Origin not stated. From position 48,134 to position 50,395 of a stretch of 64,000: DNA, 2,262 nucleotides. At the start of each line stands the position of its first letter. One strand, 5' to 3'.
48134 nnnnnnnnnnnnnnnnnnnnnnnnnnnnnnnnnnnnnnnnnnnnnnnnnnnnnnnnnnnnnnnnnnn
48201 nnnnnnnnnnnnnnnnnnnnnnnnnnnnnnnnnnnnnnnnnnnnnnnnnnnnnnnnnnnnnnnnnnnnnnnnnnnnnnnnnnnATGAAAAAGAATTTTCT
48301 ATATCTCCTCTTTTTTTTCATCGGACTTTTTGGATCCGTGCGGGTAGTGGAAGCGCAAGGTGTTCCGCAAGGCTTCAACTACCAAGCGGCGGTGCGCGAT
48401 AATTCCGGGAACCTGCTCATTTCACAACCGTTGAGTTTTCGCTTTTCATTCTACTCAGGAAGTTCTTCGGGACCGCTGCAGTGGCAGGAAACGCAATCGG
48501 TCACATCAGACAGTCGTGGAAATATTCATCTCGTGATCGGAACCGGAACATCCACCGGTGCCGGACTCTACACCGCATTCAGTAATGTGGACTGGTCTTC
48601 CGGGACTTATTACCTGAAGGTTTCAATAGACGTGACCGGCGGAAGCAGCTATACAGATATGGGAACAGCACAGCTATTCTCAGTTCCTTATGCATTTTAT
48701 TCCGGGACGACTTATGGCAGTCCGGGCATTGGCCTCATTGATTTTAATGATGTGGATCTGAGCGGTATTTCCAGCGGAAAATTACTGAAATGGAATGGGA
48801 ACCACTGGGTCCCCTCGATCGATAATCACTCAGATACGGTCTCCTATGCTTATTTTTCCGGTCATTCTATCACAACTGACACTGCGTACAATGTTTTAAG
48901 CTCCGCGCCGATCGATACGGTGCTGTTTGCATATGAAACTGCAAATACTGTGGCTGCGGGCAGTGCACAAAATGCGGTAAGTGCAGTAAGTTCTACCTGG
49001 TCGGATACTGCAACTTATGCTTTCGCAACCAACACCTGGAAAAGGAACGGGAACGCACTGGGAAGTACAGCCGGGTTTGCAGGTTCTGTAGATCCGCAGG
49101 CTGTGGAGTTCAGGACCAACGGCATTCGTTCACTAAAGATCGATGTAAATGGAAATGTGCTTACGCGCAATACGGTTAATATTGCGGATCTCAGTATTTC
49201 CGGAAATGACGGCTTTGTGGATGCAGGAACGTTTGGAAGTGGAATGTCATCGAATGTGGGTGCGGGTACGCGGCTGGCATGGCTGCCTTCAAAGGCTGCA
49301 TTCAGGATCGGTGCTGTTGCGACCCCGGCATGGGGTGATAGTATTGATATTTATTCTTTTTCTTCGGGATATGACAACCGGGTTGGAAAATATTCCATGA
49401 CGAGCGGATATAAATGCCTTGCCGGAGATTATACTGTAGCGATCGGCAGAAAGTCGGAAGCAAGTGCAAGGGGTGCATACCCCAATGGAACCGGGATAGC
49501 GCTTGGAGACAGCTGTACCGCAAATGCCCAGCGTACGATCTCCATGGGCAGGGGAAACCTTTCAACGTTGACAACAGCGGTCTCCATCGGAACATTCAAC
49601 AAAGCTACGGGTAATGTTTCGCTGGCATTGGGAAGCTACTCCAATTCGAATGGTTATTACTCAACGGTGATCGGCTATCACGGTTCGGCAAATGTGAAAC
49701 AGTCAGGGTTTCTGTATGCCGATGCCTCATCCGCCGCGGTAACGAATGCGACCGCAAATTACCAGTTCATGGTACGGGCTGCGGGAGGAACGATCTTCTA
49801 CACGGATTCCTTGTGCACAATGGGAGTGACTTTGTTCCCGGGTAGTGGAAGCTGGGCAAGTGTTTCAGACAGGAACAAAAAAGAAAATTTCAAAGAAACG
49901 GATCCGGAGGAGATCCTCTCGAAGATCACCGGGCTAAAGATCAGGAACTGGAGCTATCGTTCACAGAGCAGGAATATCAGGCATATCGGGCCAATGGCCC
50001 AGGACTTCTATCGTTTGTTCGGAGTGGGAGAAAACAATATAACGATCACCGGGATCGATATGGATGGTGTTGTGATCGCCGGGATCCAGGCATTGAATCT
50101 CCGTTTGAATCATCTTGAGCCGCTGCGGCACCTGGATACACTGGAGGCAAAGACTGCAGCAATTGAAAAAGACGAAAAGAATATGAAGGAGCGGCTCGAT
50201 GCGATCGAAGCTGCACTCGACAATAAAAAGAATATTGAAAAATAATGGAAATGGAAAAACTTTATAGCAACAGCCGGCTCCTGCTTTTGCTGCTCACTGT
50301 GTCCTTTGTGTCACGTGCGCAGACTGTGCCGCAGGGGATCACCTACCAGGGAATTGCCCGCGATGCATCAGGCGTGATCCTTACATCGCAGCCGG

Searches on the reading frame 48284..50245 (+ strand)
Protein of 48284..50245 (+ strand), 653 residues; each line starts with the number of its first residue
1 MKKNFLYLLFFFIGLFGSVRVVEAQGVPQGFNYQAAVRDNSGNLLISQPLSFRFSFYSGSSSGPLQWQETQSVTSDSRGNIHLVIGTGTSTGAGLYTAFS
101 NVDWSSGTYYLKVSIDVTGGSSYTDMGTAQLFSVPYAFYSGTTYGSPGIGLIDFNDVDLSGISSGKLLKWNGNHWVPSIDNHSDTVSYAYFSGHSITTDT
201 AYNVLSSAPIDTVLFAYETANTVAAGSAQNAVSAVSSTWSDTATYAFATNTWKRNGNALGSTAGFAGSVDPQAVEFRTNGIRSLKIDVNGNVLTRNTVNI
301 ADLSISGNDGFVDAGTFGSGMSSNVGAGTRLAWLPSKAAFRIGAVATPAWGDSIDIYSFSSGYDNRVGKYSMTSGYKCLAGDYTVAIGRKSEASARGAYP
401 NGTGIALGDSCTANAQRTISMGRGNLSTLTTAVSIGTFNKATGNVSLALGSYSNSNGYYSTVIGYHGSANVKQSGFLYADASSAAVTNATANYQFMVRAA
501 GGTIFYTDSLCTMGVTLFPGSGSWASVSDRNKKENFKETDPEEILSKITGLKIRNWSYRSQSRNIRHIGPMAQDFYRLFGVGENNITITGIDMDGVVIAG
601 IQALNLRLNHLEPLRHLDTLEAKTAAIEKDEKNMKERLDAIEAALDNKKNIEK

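Call 24: search_protein_families(library=ncbifam, proteins=[window:48284-50245:+], max_evalue=0.001)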
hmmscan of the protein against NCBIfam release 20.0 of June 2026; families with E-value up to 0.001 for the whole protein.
window:48284-50245:+ (653 aa): 1 family
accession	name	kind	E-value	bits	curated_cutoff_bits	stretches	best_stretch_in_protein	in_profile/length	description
NF053851.1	Bdello_MAT_N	subfamily_domain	6.4e-08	32.6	60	1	21-128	7-110/162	mosaic adhesive trimer family chimeric fiber protein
